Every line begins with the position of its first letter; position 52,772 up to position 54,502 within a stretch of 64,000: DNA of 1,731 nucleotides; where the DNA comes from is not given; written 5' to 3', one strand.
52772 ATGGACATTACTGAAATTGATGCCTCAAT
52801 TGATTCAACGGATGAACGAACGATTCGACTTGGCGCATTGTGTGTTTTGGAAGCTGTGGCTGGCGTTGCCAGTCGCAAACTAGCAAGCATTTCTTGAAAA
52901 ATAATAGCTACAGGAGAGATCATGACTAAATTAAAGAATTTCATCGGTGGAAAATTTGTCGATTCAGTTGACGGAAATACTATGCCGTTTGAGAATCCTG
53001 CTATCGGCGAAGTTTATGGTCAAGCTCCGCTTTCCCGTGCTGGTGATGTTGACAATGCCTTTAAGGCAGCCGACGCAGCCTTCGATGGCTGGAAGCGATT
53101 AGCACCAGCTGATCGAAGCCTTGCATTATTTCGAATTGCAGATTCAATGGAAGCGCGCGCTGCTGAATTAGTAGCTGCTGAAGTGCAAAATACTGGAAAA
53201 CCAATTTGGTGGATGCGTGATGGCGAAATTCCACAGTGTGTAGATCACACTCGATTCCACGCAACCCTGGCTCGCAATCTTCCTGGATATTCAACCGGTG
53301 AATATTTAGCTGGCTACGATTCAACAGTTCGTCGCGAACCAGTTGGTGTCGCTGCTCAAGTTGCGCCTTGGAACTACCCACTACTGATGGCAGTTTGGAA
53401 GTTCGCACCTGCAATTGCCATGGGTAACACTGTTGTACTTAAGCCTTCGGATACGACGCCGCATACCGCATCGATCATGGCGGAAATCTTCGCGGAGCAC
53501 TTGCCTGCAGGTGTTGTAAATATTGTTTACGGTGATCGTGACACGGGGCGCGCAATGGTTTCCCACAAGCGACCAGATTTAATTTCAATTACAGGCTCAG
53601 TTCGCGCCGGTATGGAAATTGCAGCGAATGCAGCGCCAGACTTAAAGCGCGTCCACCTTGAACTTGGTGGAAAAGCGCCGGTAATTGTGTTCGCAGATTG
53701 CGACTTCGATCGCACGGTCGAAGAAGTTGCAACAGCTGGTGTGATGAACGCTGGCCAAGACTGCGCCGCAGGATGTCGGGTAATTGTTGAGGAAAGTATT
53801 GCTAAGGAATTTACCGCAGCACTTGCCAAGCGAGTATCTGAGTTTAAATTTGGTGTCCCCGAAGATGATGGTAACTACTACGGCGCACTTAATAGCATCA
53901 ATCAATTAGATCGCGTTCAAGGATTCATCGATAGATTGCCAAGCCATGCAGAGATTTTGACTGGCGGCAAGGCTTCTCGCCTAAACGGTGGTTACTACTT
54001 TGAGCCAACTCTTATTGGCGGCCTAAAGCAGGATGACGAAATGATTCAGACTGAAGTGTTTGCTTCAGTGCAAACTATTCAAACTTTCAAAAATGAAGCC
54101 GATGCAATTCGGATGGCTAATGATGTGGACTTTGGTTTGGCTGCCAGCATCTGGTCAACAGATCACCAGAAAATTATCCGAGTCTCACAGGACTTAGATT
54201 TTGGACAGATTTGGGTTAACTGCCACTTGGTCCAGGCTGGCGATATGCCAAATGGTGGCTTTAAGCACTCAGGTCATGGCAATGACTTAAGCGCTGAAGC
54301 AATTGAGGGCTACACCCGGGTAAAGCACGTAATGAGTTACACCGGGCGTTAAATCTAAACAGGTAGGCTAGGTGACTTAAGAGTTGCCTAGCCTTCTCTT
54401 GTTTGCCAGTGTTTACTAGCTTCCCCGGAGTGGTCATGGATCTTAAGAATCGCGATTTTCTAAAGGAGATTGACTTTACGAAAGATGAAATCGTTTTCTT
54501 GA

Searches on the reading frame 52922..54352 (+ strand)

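Call 41: search_protein_families(library=ncbifam, proteins=[window:52922-54352:+], max_evalue=1e-10)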
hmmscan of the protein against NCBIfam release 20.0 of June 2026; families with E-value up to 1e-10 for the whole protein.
window:52922-54352:+ (476 aa): 38 families (the best 25 are shown)
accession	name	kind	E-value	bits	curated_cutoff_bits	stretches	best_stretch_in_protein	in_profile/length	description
NF010000.0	PRK13473.1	subfamily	7e-182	605.3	615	1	4-473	3-473/475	aminobutyraldehyde dehydrogenase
TIGR03374.1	ABALDH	equivalog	4.2e-139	464.4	909.3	1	5-471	3-470/472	aminobutyraldehyde dehydrogenase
TIGR01804.1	BADH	equivalog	2.8e-115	385.5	668.6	1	7-468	1-467/467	betaine-aldehyde dehydrogenase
NF009725.0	PRK13252.1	equivalog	4.7e-112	374.9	593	1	3-471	6-478/488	betaine-aldehyde dehydrogenase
TIGR02299.1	HpaE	equivalog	6.7e-110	367.9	638.35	1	5-471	2-475/488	5-carboxymethyl-2-hydroxymuconate semialdehyde dehydrogenase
NF045735.1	PaDhStyDPseudo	equivalog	9.7e-110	367.5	850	1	5-471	4-480/483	phenylacetaldehyde dehydrogenase StyD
NF050026.1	AcaldDHExaC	equivalog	1.3e-105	354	900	1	3-473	15-495/503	acetaldehyde dehydrogenase ExaC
TIGR03216.1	OH_muco_semi_DH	equivalog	8.7e-105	351.1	693.25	1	4-471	1-478/481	2-hydroxymuconic semialdehyde dehydrogenase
NF045736.1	PaDhStyDRhodo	equivalog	5.7e-94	315.3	800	1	5-470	4-475/479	phenylacetaldehyde dehydrogenase StyD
NF007497.0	PRK10090.1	equivalog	1e-92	311.4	500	1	2-466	5-471/480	aldehyde dehydrogenase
NF007352.0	PRK09847.1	equivalog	2e-91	307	850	1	6-470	22-489/495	aldehyde dehydrogenase PuuC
TIGR04284.1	aldehy_Rv0768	hypoth_equivalog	4.9e-91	306.1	775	1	6-471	3-477/480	aldehyde dehydrogenase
NF042993.1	AlphKGSA_gudD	equivalog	6.5e-90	302.2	770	1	3-471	3-479/481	alpha-ketoglutaric semialdehyde dehydrogenase GucD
NF006916.0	PRK09407.1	equivalog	7e-90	302.1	521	1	15-471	30-491/526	succinic semialdehyde dehydrogenase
NF052305.1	DioxValDhHalo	equivalog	1.1e-89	301.6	750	1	3-451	4-458/483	2,5-dioxovalerate dehydrogenase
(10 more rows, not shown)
